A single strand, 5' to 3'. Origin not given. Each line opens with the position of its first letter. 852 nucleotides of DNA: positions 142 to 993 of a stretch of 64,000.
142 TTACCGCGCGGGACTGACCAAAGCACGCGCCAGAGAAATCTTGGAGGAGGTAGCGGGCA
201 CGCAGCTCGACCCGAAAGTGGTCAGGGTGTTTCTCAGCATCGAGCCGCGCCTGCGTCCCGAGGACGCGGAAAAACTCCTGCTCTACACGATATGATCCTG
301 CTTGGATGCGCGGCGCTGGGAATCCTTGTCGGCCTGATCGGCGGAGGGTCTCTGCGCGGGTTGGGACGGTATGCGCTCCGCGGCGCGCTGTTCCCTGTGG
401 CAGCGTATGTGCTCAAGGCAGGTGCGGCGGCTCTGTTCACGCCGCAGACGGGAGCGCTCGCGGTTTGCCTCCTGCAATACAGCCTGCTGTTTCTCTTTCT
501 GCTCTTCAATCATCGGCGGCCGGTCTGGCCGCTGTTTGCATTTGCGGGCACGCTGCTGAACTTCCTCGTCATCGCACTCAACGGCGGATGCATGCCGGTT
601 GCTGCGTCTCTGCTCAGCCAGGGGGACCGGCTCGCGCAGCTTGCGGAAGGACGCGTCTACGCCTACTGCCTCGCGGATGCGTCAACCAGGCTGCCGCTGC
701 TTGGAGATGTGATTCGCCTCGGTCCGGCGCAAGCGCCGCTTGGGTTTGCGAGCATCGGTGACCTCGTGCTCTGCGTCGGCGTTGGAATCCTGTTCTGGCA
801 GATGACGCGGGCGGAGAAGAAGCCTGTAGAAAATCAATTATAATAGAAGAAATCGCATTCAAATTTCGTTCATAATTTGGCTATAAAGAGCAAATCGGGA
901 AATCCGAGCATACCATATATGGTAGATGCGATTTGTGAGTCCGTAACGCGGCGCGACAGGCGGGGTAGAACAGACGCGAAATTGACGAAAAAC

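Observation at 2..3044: c-di-GMP turnover cassette (HD-GYP / coupled membrane protein / 6-TM GGDEF with intact A- and I-sites) directly upstream and co-oriented with the giant adhesin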

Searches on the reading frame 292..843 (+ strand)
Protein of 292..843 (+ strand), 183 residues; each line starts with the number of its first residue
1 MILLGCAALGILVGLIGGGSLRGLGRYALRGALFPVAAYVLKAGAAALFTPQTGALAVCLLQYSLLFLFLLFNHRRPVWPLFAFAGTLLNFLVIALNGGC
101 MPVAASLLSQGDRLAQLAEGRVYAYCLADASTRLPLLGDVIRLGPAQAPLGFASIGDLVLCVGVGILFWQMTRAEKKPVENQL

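Call 3: search_protein_families(library=pfam, proteins=[window:292-843:+], max_evalue=0.01)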
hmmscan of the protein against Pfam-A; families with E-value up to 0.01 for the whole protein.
window:292-843:+ (183 aa): 1 family
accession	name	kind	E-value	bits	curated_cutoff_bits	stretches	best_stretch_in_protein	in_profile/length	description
PF17248.7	DUF5317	-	4.1e-21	76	25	1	53-169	33-151/151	Family of unknown function (DUF5317)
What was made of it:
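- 292..843 (+): DUF5317 membrane protein (5 predicted TM helices plus a beta insert), overlapping the HD-GYP stop codon as ATGA. PF17248 E 4e-21 (call 3).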

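Call 9: find_encoding_contigs(protein=window:292-843:+, flank=10000, max_places=10)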
Protein window:292-843:+ (183 aa): 1 contig read that carries it; 1 place shown.
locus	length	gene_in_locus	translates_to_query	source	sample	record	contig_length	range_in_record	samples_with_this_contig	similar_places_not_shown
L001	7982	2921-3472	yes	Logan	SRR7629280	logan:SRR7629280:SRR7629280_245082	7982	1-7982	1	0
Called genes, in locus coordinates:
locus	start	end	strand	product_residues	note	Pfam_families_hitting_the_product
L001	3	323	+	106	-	?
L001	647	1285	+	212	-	-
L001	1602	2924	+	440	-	PF08668:HDOD (weak), PF01966:HD, PF13487:HD_5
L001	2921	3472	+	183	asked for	PF17248:DUF5317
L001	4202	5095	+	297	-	PF00990:GGDEF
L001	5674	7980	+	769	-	?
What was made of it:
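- Checked: One public gene call starts later, at an ATG at 1573 (call 9).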

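Call 13: search_protein_families(library=pfam, proteins=[L001:1602-2924:+, L001:647-1285:+], max_evalue=10)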
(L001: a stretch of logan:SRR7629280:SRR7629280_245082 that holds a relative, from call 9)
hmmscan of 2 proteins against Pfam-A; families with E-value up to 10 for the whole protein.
L001:1602-2924:+ (440 aa): 3 families
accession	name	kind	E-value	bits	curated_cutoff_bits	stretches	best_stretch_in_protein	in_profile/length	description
PF13487.12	HD_5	-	1.4e-33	116.5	27.2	1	251-416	3-170/170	HD domain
PF01966.28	HD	-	1.6e-19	70.7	22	1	264-384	3-115/116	HD domain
PF08668.18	HDOD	-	6.5e-07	29.5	22.9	1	264-352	97-195/196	HDOD domain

L001:647-1285:+ (212 aa): 1 family
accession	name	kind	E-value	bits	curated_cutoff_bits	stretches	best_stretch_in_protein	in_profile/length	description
PF08502.15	LeuA_dimer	-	0.086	13.2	24.9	1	134-204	61-130/131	LeuA allosteric (dimerisation) domain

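Call 39: find_homologous_proteins(query=window:292-843:+, max_evalue=0.001)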
Query window:292-843:+ (183 aa): 126 proteins with E <= 0.001 among 939 candidates; the best 120 are listed.
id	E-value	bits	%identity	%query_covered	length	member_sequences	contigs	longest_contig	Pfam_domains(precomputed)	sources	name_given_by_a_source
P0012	7.4e-104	363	94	100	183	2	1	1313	PF17248.8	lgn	-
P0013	1.3e-102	359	93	100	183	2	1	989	PF17248.8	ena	-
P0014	1.0e-101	356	93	100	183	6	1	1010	PF17248.8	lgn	-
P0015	4.1e-101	354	92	100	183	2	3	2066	PF17248.8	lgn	-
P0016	6.2e-99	347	91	98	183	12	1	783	PF17248.8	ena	-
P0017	1.3e-96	340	87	100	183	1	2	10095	PF17248.8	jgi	jgi:hypothetical protein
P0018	4.6e-84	299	79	99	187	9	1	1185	PF17248.8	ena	-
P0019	3.6e-83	296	79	97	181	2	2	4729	PF17248.8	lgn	-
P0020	7.3e-83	295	79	98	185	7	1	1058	PF17248.8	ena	-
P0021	7.7e-83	295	80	97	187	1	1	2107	PF17248.8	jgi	-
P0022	2.0e-81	290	73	99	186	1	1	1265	PF17248.8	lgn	-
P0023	1.3e-79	284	76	99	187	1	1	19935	PF17248.8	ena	-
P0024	4.7e-79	283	73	90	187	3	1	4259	PF17248.8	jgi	jgi:hypothetical protein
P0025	6.7e-79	282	74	100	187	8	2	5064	PF17248.8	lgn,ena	-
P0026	1.2e-78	281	74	99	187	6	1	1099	PF17248.8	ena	-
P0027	4.0e-78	280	74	100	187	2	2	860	PF17248.8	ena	-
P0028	6.0e-78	279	75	83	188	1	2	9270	PF17248.8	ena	-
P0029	7.7e-78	279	72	97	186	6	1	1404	PF17248.8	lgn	-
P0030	3.0e-77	277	76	96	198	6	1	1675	PF17248.8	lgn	-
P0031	4.8e-77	276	72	83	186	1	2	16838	PF17248.8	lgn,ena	-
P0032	1.3e-76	275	74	95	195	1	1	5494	PF17248.8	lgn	-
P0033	1.3e-75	271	72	97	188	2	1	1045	PF17248.8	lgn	-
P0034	2.9e-75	270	72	98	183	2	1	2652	PF17248.8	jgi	jgi:hypothetical protein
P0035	2.3e-74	267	69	99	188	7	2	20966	PF17248.8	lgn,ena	-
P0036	2.6e-74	267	72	97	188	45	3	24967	PF17248.8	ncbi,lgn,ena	-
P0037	3.5e-74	267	70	87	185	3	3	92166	PF17248.8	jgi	jgi:hypothetical protein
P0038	4.2e-74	266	73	99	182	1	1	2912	PF17248.8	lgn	-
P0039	7.2e-74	266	70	97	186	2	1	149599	PF17248.8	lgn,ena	-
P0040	8.5e-74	265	72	97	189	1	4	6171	PF17248.8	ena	-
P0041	1.3e-73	265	72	89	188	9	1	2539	PF17248.8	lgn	-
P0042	1.8e-73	264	71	87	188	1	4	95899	PF17248.8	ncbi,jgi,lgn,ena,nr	ncbi:MAG: DUF5317 domain-containing protein [Eubacteriales bacterium]|jgi:hypothetical protein|nr:DU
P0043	5.4e-73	263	72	97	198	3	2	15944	PF17248.8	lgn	-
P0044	1.2e-72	262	69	97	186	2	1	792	PF17248.8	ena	-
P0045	1.5e-72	261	67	99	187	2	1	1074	PF17248.8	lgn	-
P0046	2.1e-72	261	72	99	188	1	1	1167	PF17248.8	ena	-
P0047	3.2e-72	260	72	96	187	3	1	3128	PF17248.8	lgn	-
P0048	2.9e-70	254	67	100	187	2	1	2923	PF17248.8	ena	-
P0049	3.4e-70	254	68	99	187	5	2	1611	PF17248.8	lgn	-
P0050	4.3e-70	253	72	84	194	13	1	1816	PF17248.8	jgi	jgi:hypothetical protein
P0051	4.8e-70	253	69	100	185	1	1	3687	PF17248.8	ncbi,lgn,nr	ncbi:MAG: DUF5317 domain-containing protein [Eubacteriales bacterium]|nr:DUF5317 domain-containing p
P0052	3.9e-69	250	67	99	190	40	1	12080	PF17248.8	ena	-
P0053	5.2e-69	250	67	99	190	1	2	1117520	PF17248.8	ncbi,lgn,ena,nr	ncbi:MAG: DUF5317 domain-containing protein [Christensenella sp.]|nr:DUF5317 domain-containing prote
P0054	1.5e-68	248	64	86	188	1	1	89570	PF17248.8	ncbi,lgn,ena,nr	ncbi:MAG: DUF5317 domain-containing protein [Clostridiales bacterium]|nr:DUF5317 domain-containing p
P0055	1.9e-68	248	67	97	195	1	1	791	PF17248.8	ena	-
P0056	5.5e-68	247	66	99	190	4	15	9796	PF17248.8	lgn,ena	-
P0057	5.7e-68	246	67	99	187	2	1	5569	PF17248.8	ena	-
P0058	7.8e-68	246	72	97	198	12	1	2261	PF17248.8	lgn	-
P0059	8.0e-68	246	67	86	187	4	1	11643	PF17248.8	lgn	-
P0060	8.1e-68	246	67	99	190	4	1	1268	PF17248.8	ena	-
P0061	2.0e-67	245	65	87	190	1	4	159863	PF17248.8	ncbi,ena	-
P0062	2.6e-67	244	65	100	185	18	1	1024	PF17248.8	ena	-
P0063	3.3e-67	244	66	99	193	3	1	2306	PF17248.8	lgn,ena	-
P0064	4.2e-67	244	65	99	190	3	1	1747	PF17248.8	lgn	-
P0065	5.9e-67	243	66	99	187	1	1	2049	PF17248.8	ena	-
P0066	7.7e-67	243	64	99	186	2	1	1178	PF17248.8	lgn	-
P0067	8.2e-67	243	66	99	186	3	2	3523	PF17248.8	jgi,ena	-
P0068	9.0e-67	243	66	99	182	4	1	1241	PF17248.8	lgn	-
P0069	1.1e-66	242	64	87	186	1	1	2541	PF17248.8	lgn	-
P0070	1.2e-66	242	64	99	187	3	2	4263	PF17248.8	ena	-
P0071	1.4e-66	242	67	99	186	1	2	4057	PF17248.8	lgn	-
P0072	2.2e-66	241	67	87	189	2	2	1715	PF17248.8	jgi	jgi:hypothetical protein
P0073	6.3e-66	240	65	86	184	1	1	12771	PF17248.8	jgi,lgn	-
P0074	1.5e-65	239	63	87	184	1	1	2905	PF17248.8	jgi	jgi:hypothetical protein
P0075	1.6e-65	239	65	97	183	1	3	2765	PF17248.8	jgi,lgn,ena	-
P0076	1.6e-65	238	68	95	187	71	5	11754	PF17248.8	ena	-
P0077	1.6e-65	238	63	99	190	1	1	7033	PF17248.8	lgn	-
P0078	2.1e-65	238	62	99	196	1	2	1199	PF17248.8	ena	-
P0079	4.3e-65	237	63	86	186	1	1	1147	PF17248.8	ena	-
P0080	7.1e-65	236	68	97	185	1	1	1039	PF17248.8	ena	-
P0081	7.2e-65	236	64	99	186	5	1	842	PF17248.8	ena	-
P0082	7.5e-65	236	61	99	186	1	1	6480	PF17248.8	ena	-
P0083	4.2e-64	234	66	97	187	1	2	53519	PF17248.8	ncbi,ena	-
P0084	1.3e-63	232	63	93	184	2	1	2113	PF17248.8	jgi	jgi:hypothetical protein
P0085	6.0e-62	227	62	99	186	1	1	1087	PF17248.8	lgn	-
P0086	6.1e-62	227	62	86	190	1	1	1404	PF17248.8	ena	-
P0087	3.6e-61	224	62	89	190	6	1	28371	PF17248.8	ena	-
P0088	4.1e-61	224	66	91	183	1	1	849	PF17248.8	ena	-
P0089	4.6e-61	224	59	86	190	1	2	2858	PF17248.8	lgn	-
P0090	4.7e-61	224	69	81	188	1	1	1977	PF17248.8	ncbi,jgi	jgi:hypothetical protein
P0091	1.1e-60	223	63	95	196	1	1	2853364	PF17248.8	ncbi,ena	-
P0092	1.7e-60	222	60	100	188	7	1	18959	PF17248.8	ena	-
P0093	1.7e-60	222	60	97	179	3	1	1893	PF17248.8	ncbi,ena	-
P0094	5.7e-60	220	57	99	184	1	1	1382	PF17248.8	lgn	-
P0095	8.7e-60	220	62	96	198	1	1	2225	PF17248.8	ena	-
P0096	1.5e-59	219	62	96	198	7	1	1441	PF17248.8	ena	-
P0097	3.5e-59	218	58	97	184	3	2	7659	PF17248.8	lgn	-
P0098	6.6e-59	217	60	93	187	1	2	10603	PF17248.8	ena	-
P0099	1.0e-58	216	65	97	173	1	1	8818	PF17248.8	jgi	-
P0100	2.7e-58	215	61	83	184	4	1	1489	PF17248.8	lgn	-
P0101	4.6e-58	214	58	97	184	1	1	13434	PF17248.8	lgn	-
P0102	8.5e-58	213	59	86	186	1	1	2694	PF17248.8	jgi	jgi:hypothetical protein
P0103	1.3e-57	213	60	95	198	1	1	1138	PF17248.8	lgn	-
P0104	3.2e-57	211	56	97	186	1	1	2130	PF17248.8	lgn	-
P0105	5.7e-56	207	64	86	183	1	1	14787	PF17248.8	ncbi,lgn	-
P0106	1.8e-55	206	57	93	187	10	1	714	PF17248.8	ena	-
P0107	2.1e-55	206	58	93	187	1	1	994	PF17248.8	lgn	-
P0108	3.3e-54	202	62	85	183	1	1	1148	PF17248.8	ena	-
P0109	1.2e-52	196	55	99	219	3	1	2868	PF17248.8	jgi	-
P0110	3.0e-52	195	66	78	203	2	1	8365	PF17248.8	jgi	jgi:hypothetical protein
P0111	3.8e-52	195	55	99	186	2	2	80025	PF17248.8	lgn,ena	-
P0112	4.6e-52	195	78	62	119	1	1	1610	PF17248.8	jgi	jgi:hypothetical protein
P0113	6.1e-52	194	56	97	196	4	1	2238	PF17248.8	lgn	-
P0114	3.2e-51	192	58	99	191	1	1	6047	PF17248.8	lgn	-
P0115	1.4e-50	190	53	99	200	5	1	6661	PF17248.8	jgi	-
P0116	1.2e-49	187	54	97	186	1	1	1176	PF17248.8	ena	-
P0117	1.8e-48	183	54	99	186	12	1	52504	PF17248.8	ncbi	ncbi:MAG: DUF5317 family protein [Clostridiaceae bacterium]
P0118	2.5e-48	182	58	95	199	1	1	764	PF17248.8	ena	-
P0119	9.6e-47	177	54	96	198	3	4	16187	PF17248.8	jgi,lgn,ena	-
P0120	1.7e-45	173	50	99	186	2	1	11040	PF17248.8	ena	-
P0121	2.0e-45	173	49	99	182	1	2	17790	PF17248.8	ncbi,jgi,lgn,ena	-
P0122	3.0e-45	172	51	96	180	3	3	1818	PF17248.8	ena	-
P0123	8.6e-45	171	51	99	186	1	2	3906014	PF17248.8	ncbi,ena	-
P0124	5.3e-32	129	49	98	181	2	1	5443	PF17248.8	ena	-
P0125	2.4e-31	127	49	98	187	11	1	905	PF17248.8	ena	-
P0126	3.1e-31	127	49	98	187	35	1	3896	PF17248.8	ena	-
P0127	3.0e-30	124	50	93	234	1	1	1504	PF17248.8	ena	-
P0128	2.3e-27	114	53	71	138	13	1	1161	PF17248.8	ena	-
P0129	2.8e-26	111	49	71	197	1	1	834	PF17248.8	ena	-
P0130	7.1e-20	90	46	64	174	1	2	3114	PF17248.8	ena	-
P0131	1.7e-18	85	41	98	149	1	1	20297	PF17248.8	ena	-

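Call 40: find_encoding_contigs(protein=P0053, flank=10000, max_places=2)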
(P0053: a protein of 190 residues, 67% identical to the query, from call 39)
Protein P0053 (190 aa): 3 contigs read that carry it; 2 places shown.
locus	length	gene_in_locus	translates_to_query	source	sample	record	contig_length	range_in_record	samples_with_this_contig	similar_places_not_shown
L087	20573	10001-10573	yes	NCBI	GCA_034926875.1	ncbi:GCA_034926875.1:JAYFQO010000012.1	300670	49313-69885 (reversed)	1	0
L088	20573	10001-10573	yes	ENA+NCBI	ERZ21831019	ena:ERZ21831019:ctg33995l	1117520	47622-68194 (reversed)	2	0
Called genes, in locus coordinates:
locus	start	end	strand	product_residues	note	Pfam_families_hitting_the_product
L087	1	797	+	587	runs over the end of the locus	-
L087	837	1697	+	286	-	PF08501:Shikimate_dh_N, PF18317:SDH_C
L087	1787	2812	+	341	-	PF00532:Peripla_BP_1 (weak), PF13407:Peripla_BP_4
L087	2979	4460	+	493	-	PF00005:ABC_tran, PF03193:RsgA_GTPase (faint), PF13304:AAA_21 (faint), PF00005:ABC_tran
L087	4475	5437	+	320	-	PF02653:BPD_transp_2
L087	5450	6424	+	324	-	PF02653:BPD_transp_2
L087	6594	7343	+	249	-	PF12724:Flavodoxin_5 (weak), PF14697:Fer4_21 (faint), PF00037:Fer4 (weak), PF12797:Fer4_2 (faint), PF12837:Fer4_6 (faint), PF13237:Fer4_10, PF12838:Fer4_7 (faint), PF13187:Fer4_9, +1 more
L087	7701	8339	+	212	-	-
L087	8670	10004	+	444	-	PF08668:HDOD (weak), PF13487:HD_5, PF01966:HD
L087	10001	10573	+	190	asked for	PF17248:DUF5317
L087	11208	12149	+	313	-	PF00990:GGDEF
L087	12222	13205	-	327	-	PF19641:DUF6144 (faint)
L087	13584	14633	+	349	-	PF01073:3Beta_HSD, PF01370:Epimerase, PF02719:Polysacc_synt_2 (weak), PF04321:RmlD_sub_bind (weak), PF13460:NAD_binding_10, PF16363:GDP_Man_Dehyd, PF07993:NAD_binding_4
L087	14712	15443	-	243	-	PF12746:GNAT_acetyltran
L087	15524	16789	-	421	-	PF01979:Amidohydro_1, PF07969:Amidohydro_3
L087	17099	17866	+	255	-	PF02146:SIR2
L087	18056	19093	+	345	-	PF00022:Actin (weak), PF06723:MreB_Mbl, PF00012:HSP70, PF14450:FtsA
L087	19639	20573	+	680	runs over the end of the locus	PF09374:PG_binding_3 (faint), PF01471:PG_binding_1, PF08823:PG_binding_2 (faint), PF01471:PG_binding_1, PF00877:NLPC_P60, PF05257:CHAP (weak), PF05382:Amidase_5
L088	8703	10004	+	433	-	PF08668:HDOD (weak), PF13487:HD_5, PF01966:HD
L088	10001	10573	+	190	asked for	PF17248:DUF5317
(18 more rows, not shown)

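Call 41: find_encoding_contigs(protein=P0091, flank=10000, max_places=2)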
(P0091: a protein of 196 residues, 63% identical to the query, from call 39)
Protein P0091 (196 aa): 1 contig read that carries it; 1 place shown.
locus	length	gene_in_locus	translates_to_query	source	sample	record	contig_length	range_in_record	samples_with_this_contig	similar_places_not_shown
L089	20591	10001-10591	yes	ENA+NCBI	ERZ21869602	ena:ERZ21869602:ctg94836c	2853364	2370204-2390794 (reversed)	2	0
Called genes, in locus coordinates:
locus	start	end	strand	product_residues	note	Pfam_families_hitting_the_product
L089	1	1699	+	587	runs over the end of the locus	-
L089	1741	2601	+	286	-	PF08501:Shikimate_dh_N, PF18317:SDH_C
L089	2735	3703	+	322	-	PF13407:Peripla_BP_4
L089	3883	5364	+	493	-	PF13476:AAA_23 (faint), PF00005:ABC_tran, PF13304:AAA_21 (faint), PF00005:ABC_tran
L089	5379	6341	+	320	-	PF02653:BPD_transp_2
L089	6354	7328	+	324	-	PF02653:BPD_transp_2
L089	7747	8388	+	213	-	-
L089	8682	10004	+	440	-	PF08668:HDOD (weak), PF01966:HD, PF13487:HD_5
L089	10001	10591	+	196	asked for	PF17248:DUF5317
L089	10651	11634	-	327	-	PF19641:DUF6144 (faint)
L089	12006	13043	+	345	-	PF01073:3Beta_HSD, PF01370:Epimerase, PF02719:Polysacc_synt_2 (weak), PF04321:RmlD_sub_bind (weak), PF13460:NAD_binding_10, PF16363:GDP_Man_Dehyd, PF07993:NAD_binding_4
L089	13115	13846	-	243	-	PF12746:GNAT_acetyltran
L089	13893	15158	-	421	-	PF01979:Amidohydro_1, PF07969:Amidohydro_3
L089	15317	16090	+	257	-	PF02146:SIR2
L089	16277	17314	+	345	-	PF06723:MreB_Mbl, PF00022:Actin, PF00012:HSP70, PF14450:FtsA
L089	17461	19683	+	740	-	-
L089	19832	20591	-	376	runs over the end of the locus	PF03816:LytR_cpsA_psr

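Call 42: find_encoding_contigs(protein=P0039, flank=10000, max_places=2)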
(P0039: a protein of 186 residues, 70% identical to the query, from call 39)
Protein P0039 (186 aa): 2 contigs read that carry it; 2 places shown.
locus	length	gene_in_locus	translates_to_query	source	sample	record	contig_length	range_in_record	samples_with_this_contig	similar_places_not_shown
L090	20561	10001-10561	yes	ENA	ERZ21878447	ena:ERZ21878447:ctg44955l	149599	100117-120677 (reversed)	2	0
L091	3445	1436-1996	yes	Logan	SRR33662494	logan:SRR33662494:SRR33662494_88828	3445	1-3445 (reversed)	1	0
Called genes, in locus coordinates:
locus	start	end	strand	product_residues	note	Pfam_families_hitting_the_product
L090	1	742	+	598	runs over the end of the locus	-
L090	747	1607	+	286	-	PF08501:Shikimate_dh_N, PF18317:SDH_C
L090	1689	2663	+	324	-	PF13407:Peripla_BP_4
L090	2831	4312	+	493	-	PF00005:ABC_tran, PF13304:AAA_21 (faint), PF00005:ABC_tran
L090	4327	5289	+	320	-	PF02653:BPD_transp_2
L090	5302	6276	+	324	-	PF02653:BPD_transp_2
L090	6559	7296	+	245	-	PF12724:Flavodoxin_5, PF14697:Fer4_21 (faint), PF12797:Fer4_2 (faint), PF12837:Fer4_6 (faint), PF13237:Fer4_10 (weak), PF00037:Fer4 (faint), PF12838:Fer4_7 (faint), PF13187:Fer4_9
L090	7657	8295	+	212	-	-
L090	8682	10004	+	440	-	PF08668:HDOD (weak), PF01966:HD, PF13487:HD_5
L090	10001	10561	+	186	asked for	PF17248:DUF5317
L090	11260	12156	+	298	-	PF00990:GGDEF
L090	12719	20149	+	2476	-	PF17803:Cadherin_4, PF17892:Cadherin_5, PF17963:Big_9, PF17803:Cadherin_4, PF17892:Cadherin_5, PF17963:Big_9, PF17803:Cadherin_4, PF17892:Cadherin_5, +26 more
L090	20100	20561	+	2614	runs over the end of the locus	PF17803:Cadherin_4, PF17963:Big_9, PF17803:Cadherin_4, PF17892:Cadherin_5, PF17963:Big_9, PF17803:Cadherin_4, PF17892:Cadherin_5, PF17963:Big_9, +36 more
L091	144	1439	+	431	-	PF08668:HDOD (weak), PF13487:HD_5, PF01966:HD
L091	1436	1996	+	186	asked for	PF17248:DUF5317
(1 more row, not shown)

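Call 43: find_encoding_contigs(protein=P0042, flank=10000, max_places=2)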
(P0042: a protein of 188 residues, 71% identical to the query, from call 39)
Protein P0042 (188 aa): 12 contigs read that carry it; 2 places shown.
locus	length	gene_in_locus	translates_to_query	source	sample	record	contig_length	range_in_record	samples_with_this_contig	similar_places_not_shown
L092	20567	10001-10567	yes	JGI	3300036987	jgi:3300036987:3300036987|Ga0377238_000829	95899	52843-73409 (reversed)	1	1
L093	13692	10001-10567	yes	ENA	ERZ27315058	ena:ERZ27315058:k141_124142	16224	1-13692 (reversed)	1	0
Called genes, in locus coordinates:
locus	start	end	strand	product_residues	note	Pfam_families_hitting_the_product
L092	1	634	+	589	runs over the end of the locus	-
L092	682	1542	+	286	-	PF08501:Shikimate_dh_N, PF18317:SDH_C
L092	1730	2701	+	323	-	PF13377:Peripla_BP_3 (faint), PF13407:Peripla_BP_4, PF00532:Peripla_BP_1 (weak)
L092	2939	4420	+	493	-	PF00005:ABC_tran, PF03193:RsgA_GTPase (faint), PF13476:AAA_23 (faint), PF13304:AAA_21 (faint), PF00005:ABC_tran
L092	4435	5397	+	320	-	PF02653:BPD_transp_2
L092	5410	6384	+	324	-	PF02653:BPD_transp_2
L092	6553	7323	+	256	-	PF12838:Fer4_7 (faint), PF12837:Fer4_6 (faint), PF13237:Fer4_10 (weak), PF00037:Fer4 (faint), PF13187:Fer4_9 (weak), PF13484:Fer4_16 (faint)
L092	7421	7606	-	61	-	-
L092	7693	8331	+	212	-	-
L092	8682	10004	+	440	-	PF01966:HD, PF13487:HD_5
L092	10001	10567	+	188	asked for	PF17248:DUF5317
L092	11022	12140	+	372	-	PF00990:GGDEF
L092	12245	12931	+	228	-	-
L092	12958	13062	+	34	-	-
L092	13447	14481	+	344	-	PF01073:3Beta_HSD, PF01370:Epimerase, PF02719:Polysacc_synt_2, PF04321:RmlD_sub_bind, PF13460:NAD_binding_10, PF16363:GDP_Man_Dehyd, PF07993:NAD_binding_4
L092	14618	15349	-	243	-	PF12746:GNAT_acetyltran, PF00583:Acetyltransf_1 (weak)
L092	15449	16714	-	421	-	PF01979:Amidohydro_1, PF07969:Amidohydro_3 (weak)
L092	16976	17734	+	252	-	PF02146:SIR2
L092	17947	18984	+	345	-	PF00022:Actin (weak), PF06723:MreB_Mbl, PF00012:HSP70, PF14450:FtsA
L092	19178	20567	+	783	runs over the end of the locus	PF08823:PG_binding_2 (faint), PF01471:PG_binding_1, PF09374:PG_binding_3 (faint), PF01471:PG_binding_1, PF05382:Amidase_5, PF00877:NLPC_P60, PF05257:CHAP (weak)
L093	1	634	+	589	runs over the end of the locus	-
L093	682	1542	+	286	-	PF08501:Shikimate_dh_N, PF18317:SDH_C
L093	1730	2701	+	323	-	PF13377:Peripla_BP_3 (faint), PF13407:Peripla_BP_4, PF00532:Peripla_BP_1 (weak)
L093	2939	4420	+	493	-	PF00005:ABC_tran, PF03193:RsgA_GTPase (faint), PF13476:AAA_23 (faint), PF13304:AAA_21 (faint), PF00005:ABC_tran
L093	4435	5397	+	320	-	PF02653:BPD_transp_2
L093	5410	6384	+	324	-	PF02653:BPD_transp_2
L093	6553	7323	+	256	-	PF12838:Fer4_7 (faint), PF12837:Fer4_6 (faint), PF13237:Fer4_10 (weak), PF00037:Fer4 (faint), PF13187:Fer4_9 (weak), PF13484:Fer4_16 (faint)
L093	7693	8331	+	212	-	-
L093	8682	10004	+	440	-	PF01966:HD, PF13487:HD_5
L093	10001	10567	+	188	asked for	PF17248:DUF5317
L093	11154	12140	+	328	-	PF00990:GGDEF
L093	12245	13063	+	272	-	-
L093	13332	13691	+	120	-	?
